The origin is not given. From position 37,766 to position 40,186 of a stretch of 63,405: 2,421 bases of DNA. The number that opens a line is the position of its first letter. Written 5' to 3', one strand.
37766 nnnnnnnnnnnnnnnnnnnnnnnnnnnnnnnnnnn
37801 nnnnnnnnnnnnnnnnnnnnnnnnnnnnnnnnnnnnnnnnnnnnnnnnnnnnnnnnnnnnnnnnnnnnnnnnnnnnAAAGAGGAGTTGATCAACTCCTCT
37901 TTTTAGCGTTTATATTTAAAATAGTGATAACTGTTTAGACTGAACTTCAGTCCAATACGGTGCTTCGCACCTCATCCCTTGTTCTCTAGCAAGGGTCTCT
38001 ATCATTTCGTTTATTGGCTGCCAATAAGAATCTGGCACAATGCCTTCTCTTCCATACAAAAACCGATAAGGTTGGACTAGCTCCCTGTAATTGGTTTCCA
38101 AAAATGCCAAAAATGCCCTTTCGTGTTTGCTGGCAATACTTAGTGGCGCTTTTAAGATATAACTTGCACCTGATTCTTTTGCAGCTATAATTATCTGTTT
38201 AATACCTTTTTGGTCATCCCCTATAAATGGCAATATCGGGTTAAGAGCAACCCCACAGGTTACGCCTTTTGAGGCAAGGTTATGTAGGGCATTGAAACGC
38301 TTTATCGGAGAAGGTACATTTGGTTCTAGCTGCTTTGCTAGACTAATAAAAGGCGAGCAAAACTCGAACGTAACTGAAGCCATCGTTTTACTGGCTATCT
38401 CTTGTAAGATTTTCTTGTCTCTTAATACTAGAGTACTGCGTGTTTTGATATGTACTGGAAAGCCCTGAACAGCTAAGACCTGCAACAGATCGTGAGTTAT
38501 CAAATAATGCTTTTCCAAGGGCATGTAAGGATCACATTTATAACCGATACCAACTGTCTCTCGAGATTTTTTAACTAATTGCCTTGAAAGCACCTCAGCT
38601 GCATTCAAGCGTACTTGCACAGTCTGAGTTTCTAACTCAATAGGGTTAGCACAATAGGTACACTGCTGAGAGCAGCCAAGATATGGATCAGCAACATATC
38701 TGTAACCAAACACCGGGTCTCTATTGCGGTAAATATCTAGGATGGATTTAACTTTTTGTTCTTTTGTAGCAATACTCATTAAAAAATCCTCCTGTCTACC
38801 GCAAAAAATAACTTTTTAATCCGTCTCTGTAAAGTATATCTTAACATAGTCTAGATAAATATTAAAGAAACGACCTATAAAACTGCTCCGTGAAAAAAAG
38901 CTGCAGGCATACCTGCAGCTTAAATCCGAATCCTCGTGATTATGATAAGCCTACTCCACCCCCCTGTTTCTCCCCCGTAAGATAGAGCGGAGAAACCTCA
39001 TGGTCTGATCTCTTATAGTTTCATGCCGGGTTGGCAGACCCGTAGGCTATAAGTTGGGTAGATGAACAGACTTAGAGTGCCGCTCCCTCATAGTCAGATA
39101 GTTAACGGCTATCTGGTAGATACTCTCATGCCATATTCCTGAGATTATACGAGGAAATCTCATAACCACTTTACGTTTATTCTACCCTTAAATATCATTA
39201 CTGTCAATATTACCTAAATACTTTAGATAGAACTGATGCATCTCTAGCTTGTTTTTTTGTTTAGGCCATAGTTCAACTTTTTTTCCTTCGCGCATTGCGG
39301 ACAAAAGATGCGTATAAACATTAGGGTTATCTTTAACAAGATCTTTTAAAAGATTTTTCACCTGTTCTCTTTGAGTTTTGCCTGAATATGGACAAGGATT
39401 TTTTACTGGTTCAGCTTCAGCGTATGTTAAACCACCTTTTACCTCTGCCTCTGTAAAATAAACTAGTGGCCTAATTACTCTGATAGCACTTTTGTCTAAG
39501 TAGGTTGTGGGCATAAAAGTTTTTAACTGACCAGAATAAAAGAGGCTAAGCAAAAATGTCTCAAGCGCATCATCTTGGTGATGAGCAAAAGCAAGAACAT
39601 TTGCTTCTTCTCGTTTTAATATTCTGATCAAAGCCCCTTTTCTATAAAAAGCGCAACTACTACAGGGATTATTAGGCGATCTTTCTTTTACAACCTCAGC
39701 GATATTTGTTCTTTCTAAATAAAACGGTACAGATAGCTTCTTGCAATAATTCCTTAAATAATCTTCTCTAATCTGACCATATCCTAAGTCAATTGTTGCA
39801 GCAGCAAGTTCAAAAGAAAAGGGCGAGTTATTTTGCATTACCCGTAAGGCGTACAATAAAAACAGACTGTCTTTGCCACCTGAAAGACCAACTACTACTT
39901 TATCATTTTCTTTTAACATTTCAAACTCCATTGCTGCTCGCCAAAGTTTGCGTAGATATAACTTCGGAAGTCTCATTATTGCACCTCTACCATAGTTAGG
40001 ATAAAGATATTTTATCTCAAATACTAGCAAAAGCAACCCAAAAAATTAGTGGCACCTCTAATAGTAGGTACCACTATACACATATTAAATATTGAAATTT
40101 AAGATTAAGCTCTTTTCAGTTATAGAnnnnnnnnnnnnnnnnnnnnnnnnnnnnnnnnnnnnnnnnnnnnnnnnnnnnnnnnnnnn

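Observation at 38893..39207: Guanine riboswitch with its own promoter, but the terminator lies ~165 nt downstream and the regulated gene is an SPL-type radical SAM enzyme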

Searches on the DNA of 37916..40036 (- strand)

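Call 4: search_rna_families(source=window, start=38700, end=39300, threshold=evalue, max_evalue=10, show_alignments=5)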
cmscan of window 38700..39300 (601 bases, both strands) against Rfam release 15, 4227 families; matches with E-value up to 10: 5.
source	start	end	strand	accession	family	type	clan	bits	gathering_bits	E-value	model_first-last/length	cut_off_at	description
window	39071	39172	-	RF00167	Purine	Cis-reg; riboswitch;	CL00123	81.3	37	4.9e-15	1-102/102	no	Purine riboswitch aptamer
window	38780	38871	-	RF01065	23S-methyl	Cis-reg;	-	17.2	50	5.2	1-102/102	no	23S methyl RNA motif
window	38700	38730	+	RF01333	CRISPR-DR20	Gene; CRISPR;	-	16.3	42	1.9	1-36/36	no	CRISPR RNA direct repeat element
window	39130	39225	-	RF02455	Virus_CITE_1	Cis-reg;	-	14.1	80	7.4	1-93/93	no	Dianthovirus RNA2 cap-independent translation element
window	38890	38929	-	RF04156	MIR2670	Gene; miRNA;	-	12.2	117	7.1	1-200/200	no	MIR2670 microRNA precursor family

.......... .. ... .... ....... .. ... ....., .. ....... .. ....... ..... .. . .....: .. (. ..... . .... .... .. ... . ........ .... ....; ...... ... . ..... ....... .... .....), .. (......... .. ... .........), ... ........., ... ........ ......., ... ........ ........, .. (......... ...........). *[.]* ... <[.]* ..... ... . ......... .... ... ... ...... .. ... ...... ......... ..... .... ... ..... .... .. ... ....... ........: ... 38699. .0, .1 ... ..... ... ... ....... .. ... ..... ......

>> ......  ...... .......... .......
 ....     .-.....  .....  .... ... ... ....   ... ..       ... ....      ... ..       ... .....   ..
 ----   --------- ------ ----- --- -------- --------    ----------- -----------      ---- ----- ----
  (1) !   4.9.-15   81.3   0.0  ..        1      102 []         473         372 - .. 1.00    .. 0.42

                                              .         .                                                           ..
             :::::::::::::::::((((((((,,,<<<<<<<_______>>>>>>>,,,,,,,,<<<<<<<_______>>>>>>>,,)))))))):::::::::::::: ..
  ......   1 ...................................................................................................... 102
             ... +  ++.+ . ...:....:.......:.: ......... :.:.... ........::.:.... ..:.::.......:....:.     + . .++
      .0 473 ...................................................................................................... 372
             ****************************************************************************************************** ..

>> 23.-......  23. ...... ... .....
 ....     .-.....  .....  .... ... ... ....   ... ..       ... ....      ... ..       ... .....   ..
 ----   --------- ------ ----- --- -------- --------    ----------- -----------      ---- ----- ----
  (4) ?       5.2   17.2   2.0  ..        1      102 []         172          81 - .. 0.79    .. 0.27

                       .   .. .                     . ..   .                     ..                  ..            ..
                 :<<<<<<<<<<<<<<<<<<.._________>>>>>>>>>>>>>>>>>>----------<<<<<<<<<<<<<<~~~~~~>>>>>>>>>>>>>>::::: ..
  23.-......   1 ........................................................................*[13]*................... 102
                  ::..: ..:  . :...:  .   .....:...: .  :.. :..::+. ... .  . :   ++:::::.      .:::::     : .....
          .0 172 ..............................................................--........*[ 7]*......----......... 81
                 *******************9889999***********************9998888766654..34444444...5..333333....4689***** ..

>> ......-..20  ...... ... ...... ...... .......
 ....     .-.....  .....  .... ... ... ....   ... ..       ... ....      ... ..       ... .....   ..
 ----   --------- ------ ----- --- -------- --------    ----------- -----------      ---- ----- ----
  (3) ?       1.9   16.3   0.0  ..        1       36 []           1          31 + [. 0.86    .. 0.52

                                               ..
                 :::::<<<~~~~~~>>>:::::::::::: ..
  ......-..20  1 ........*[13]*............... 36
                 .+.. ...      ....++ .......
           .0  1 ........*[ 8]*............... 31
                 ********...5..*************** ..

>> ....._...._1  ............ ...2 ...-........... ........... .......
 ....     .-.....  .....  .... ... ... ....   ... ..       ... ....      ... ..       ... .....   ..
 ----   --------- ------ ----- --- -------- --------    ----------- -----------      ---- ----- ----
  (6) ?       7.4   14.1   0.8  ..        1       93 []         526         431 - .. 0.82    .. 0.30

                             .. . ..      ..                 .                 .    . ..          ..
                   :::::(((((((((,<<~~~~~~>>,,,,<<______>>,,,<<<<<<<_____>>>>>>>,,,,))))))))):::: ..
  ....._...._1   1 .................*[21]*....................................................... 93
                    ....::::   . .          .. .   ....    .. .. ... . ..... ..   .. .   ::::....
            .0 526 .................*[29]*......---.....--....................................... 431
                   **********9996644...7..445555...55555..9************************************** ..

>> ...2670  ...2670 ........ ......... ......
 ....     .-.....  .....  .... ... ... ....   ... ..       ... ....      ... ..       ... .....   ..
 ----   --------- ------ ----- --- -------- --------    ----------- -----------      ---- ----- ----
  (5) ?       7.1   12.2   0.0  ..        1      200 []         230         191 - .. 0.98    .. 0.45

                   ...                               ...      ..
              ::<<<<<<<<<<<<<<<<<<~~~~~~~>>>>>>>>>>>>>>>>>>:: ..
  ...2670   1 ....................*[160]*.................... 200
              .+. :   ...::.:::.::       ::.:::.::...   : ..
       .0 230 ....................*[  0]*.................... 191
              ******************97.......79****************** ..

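Call 10: search_rna_families(source=L001, threshold=gathering)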
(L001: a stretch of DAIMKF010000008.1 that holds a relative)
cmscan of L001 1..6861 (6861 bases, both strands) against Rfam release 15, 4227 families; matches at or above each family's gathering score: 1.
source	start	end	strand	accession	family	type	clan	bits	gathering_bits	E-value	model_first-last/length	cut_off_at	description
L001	1118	1219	+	RF00167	Purine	Cis-reg; riboswitch;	CL00123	78.7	37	2.3e-13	1-102/102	no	Purine riboswitch aptamer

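Call 27: search_rna_families(sources=[L002, L004, L005, L006, L007, L008, L009, L010, L011, L012, L013], threshold=gathering)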
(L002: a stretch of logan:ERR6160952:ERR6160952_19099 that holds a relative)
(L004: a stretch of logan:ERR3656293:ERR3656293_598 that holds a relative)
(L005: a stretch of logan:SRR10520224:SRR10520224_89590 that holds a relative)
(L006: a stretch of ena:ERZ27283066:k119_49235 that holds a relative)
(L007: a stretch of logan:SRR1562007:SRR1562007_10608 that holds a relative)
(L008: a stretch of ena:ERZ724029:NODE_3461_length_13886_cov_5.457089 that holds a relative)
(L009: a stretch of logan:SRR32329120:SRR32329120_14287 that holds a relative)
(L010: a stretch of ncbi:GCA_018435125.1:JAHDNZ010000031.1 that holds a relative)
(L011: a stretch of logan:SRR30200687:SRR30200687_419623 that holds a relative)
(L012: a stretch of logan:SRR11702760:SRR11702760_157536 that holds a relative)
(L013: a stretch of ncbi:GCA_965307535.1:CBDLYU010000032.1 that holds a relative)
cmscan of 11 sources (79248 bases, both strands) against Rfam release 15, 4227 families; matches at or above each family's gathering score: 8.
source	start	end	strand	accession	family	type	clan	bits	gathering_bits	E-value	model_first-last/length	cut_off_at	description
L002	4807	4908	+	RF00167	Purine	Cis-reg; riboswitch;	CL00123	84.3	37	1.2e-13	1-102/102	no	Purine riboswitch aptamer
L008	4806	4907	+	RF00167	Purine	Cis-reg; riboswitch;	CL00123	84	37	1.4e-13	1-102/102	no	Purine riboswitch aptamer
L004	4805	4906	+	RF00167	Purine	Cis-reg; riboswitch;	CL00123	81.1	37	7.1e-13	1-102/102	no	Purine riboswitch aptamer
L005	1947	2048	+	RF00167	Purine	Cis-reg; riboswitch;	CL00123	81.1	37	7.1e-13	1-102/102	no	Purine riboswitch aptamer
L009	4805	4906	+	RF00167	Purine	Cis-reg; riboswitch;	CL00123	77.9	37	4.1e-12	1-102/102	no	Purine riboswitch aptamer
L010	3200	3301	+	RF00167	Purine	Cis-reg; riboswitch;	CL00123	77.9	37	4.1e-12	1-102/102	no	Purine riboswitch aptamer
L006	3868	3969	+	RF00167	Purine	Cis-reg; riboswitch;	CL00123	76.9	37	7.5e-12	1-102/102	no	Purine riboswitch aptamer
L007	3742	3843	+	RF00167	Purine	Cis-reg; riboswitch;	CL00123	76.9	37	7.5e-12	1-102/102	no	Purine riboswitch aptamer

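Call 68: search_rna_families(sources=[L029, L030, L031], threshold=gathering)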
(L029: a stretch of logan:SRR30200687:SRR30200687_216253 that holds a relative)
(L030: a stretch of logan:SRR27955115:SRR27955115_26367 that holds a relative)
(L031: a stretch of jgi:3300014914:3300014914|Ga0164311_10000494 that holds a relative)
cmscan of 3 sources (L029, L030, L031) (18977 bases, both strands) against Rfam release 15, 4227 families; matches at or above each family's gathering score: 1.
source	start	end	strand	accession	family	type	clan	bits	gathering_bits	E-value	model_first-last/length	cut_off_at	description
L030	2072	2173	+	RF00167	Purine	Cis-reg; riboswitch;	CL00123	84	37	3.3e-14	1-102/102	no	Purine riboswitch aptamer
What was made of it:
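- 39085..39155 (-): Guanine-class purine aptamer, P1 to P1. The Rfam match with flanks spans 39071-39172. Calls 10, 27, 68: 77-84 bits in all homologues.
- On Purine riboswitch, guanine class (RF00167): 77-84 bits in all homologues (calls 10, 27, 68).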

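Call 73: search_rna_families(source=L001, start=1100, end=1560, threshold=evalue, max_evalue=10)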
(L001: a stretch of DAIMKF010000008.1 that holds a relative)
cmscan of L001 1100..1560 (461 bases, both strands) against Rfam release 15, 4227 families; matches with E-value up to 10: 14.
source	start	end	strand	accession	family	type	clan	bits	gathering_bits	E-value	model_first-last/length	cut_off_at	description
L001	1118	1219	+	RF00167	Purine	Cis-reg; riboswitch;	CL00123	78.7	37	1.6e-14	1-102/102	no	Purine riboswitch aptamer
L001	1355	1406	+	RF00969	mir-556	Gene; miRNA;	-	21.4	84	0.18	1-88/88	no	mir-556 microRNA precursor family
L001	1365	1416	-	RF02057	STnc40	Gene; sRNA;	-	21.1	45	0.31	23-68/70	no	Salmonella enterica sRNA STnc40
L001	1365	1438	-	RF02397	sau-5971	Gene; sRNA;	-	20.3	90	0.33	1-96/96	no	Staphylococcus sRNA sau-5971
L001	1365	1396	-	RF04255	MIR8001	Gene; miRNA;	-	19.8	90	0.35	16-50/67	no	MIR8001 microRNA precursor family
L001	1357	1404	+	RF04255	MIR8001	Gene; miRNA;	-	19.5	90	0.42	8-58/67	no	MIR8001 microRNA precursor family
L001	1358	1455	-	RF00558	L20_leader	Cis-reg; leader;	-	18.5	58.7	0.39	1-127/127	no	Ribosomal protein L20 leader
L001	1365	1390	-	RF02419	Spd-sr37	Gene; sRNA;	-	18.1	45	1.3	33-59/67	no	Streptococcus sRNA Spd-sr37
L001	1357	1406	+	RF03918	mir-4922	Gene; miRNA;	-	15.7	82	7.5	1-65/65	no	mir-4922 microRNA precursor family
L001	1354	1433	+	RF01775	RsaOG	Gene; sRNA;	-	15.7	50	7.8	1-147/147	no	RNA S.aureus Orsay G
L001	1363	1400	+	RF04118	MIR9481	Gene; miRNA;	-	15.6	130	2.1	1-135/135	no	MIR9481 microRNA precursor family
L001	1348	1418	-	RF02436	SpF43_sRNA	Gene; sRNA;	-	15.6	70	3.4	1-99/99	no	Streptococcus sRNA SpF43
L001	1363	1398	-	RF00811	mir-84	Gene; miRNA;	-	13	60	5.4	19-58/75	no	mir-84 microRNA precursor family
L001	1246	1426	-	RF00628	RgsA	Gene; sRNA;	-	10.8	88.4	2.5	1-194/194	no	RgsA sRNA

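Call 74: search_rna_families(source=L008, start=4790, end=5280, threshold=evalue, max_evalue=10)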
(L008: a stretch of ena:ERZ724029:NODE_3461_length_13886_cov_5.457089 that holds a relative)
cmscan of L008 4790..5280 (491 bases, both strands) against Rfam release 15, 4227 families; matches with E-value up to 10: 4.
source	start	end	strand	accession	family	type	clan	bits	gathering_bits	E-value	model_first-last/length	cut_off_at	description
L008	4806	4907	+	RF00167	Purine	Cis-reg; riboswitch;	CL00123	84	37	8.5e-16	1-102/102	no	Purine riboswitch aptamer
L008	5065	5187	+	RF02527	SSRC38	Gene; sRNA;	-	15.9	80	2.5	1-166/166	no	Streptococcus sRNA SSRC38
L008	5064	5129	-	RF01416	NrrF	Gene; antisense;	-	13.9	60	3.2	1-160/160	no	NrrF RNA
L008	5115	5189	+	RF03036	osmY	Gene; sRNA;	-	11.4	46.9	7.8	1-72/72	no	osmY RNA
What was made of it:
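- Tried and rejected: Permissive scans of three divergent homologues gave only junk hits on the terminator hairpin (calls 4, 73, 74).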
